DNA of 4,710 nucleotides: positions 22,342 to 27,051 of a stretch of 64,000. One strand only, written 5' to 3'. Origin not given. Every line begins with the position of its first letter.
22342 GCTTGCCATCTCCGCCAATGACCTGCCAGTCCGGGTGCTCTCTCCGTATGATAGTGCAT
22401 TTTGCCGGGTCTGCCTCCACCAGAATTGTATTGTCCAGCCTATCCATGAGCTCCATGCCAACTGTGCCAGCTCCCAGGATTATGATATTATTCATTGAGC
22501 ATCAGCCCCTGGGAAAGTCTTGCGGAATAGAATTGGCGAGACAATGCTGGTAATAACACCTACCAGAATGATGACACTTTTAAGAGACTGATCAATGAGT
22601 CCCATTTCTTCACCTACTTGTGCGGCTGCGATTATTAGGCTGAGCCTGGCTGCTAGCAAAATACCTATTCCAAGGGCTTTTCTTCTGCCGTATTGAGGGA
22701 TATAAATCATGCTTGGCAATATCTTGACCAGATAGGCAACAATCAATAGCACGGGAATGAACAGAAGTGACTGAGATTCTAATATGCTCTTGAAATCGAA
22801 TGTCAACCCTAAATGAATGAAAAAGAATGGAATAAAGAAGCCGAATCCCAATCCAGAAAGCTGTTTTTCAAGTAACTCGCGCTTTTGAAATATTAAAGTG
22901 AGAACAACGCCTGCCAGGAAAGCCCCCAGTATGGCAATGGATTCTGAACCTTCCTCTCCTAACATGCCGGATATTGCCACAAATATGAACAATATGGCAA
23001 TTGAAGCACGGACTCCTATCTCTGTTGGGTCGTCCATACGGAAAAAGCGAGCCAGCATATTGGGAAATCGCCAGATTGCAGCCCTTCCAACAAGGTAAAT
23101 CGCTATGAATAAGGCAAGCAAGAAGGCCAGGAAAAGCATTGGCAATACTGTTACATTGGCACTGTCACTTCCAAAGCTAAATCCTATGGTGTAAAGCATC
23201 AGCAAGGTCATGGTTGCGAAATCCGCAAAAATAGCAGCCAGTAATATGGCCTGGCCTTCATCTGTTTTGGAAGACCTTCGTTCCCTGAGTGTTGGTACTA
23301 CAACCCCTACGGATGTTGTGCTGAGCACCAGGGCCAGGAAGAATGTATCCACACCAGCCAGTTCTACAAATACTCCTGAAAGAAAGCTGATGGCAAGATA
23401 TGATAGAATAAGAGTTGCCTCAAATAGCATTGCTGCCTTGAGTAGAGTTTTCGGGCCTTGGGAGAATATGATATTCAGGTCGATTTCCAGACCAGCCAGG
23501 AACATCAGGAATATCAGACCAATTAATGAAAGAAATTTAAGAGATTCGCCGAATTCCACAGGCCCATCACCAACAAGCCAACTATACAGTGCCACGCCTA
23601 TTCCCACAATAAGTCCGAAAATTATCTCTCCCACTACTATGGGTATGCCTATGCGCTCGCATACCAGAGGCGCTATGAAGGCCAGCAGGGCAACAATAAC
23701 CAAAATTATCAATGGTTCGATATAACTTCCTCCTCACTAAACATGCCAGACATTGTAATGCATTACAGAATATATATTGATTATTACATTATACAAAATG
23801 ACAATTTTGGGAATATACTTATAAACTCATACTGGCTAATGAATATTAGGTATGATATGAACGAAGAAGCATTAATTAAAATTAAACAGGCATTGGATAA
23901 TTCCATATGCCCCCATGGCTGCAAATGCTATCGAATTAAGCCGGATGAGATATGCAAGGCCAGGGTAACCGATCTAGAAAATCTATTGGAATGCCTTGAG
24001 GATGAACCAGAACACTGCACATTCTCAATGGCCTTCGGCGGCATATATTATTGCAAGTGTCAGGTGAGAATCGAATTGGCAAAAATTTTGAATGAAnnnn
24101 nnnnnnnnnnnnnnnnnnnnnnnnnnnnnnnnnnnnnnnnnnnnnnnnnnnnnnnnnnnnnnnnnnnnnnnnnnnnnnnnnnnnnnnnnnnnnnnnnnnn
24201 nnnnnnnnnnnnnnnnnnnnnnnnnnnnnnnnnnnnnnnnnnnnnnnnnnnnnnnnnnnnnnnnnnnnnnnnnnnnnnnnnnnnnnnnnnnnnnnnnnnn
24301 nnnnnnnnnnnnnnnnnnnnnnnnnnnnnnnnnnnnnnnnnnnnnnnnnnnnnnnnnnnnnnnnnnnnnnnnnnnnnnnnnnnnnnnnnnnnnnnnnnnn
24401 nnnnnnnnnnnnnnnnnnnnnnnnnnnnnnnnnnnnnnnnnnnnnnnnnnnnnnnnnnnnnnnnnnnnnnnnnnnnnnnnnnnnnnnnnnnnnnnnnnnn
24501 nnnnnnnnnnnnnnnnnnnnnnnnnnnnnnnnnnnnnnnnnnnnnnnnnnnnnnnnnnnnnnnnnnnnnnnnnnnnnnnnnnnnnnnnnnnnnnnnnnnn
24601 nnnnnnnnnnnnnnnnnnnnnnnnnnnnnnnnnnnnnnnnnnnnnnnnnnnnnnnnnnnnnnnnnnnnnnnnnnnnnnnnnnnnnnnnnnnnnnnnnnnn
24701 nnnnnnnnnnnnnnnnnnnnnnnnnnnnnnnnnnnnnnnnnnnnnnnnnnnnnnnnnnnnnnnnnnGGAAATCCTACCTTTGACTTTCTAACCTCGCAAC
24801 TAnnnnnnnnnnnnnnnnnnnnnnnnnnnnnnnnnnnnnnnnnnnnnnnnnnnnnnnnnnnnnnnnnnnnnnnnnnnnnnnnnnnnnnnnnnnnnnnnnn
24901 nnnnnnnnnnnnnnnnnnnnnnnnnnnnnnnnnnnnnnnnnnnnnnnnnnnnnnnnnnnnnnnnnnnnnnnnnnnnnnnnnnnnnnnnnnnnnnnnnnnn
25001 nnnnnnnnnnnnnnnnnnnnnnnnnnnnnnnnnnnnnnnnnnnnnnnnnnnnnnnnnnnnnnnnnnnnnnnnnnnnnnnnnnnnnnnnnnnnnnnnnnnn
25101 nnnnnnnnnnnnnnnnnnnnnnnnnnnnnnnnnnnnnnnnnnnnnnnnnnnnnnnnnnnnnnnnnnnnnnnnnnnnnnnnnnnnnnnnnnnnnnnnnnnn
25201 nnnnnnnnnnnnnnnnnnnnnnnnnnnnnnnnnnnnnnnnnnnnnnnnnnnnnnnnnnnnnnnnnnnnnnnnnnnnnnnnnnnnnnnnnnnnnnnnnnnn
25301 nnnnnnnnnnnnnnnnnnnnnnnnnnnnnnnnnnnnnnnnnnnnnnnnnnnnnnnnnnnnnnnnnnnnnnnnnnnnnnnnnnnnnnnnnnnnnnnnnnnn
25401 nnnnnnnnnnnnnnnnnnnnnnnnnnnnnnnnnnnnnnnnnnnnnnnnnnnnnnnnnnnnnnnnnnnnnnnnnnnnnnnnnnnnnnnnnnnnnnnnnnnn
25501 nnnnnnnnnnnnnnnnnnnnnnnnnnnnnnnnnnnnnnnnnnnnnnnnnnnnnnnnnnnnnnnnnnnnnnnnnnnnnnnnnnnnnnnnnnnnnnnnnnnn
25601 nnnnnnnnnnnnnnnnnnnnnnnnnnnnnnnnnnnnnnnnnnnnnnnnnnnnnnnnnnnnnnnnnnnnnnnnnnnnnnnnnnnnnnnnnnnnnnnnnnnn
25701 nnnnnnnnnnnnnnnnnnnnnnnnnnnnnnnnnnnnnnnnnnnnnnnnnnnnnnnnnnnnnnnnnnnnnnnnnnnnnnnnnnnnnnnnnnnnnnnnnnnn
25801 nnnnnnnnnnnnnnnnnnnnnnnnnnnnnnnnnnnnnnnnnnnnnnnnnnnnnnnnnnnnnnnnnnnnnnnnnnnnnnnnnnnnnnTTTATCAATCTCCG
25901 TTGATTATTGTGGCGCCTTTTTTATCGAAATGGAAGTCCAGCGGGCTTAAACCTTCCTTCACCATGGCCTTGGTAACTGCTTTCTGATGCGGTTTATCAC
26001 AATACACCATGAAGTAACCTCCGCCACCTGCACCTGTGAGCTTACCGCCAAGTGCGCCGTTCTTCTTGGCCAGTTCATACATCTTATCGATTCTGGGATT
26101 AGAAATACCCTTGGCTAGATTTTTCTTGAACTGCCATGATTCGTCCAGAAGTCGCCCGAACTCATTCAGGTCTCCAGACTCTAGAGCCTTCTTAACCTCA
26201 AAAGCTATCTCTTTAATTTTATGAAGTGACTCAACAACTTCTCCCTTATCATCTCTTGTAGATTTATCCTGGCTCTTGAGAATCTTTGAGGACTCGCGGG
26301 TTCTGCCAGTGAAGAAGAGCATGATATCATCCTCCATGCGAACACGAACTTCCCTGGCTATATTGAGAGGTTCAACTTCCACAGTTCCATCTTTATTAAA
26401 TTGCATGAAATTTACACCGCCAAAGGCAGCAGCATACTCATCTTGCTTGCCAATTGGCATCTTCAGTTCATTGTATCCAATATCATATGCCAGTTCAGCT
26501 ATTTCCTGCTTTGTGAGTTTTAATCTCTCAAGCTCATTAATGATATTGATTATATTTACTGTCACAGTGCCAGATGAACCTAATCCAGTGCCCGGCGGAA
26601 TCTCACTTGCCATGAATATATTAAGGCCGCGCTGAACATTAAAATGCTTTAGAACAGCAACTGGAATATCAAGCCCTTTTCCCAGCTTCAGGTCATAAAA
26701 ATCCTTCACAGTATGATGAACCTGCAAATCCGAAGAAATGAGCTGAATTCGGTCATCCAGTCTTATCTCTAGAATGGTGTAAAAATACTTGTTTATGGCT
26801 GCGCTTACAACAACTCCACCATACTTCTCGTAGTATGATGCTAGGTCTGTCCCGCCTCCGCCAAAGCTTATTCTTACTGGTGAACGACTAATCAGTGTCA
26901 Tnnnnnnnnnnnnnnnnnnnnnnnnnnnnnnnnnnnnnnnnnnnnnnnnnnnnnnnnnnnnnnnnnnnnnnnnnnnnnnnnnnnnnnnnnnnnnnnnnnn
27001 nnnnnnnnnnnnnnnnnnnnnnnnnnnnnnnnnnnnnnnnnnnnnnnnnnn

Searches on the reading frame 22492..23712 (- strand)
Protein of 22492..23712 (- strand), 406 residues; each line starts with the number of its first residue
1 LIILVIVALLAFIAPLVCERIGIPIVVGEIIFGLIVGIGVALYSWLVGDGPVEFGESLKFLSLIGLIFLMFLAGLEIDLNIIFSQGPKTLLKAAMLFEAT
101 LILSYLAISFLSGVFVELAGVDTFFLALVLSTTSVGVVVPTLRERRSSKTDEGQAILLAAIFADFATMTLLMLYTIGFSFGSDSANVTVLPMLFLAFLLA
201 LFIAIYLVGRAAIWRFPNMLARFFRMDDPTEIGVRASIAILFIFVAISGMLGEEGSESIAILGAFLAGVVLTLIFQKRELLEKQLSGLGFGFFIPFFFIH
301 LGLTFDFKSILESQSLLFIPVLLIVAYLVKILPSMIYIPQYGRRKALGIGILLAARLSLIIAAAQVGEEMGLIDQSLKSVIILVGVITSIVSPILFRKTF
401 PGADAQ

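Call 34: search_protein_families(library=pfam, proteins=[window:22492-23712:-], max_evalue=0.00001)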
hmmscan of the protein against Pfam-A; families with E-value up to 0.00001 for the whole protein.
window:22492-23712:- (406 aa): 1 family
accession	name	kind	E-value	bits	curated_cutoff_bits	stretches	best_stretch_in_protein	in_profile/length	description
PF00999.27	Na_H_Exchanger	-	8.2e-58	196.5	26.2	1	9-396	2-374/375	Sodium/hydrogen exchanger, transmembrane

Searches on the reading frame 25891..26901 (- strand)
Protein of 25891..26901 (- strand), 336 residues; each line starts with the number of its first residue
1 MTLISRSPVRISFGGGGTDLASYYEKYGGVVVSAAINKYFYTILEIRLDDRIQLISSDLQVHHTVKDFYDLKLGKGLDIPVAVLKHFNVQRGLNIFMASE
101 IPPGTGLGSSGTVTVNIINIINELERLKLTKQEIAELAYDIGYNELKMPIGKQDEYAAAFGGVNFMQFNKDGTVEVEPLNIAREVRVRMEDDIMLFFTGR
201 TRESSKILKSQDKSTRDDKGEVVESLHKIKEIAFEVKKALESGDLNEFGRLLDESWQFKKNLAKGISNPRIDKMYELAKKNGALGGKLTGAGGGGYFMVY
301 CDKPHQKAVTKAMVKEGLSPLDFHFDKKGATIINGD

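Call 34: search_protein_families(library=pfam, proteins=[window:25891-26901:-], max_evalue=0.00001)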
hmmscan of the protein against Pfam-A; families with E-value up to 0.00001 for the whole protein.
window:25891-26901:- (336 aa): 2 families
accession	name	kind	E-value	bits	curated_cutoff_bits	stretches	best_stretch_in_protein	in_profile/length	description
PF08544.19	GHMP_kinases_C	-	2.4e-15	57.1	21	1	237-315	2-81/85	GHMP kinases C terminal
PF00288.32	GHMP_kinases_N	-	1.4e-14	54.5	22.3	1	83-162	10-87/87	GHMP kinases N terminal domain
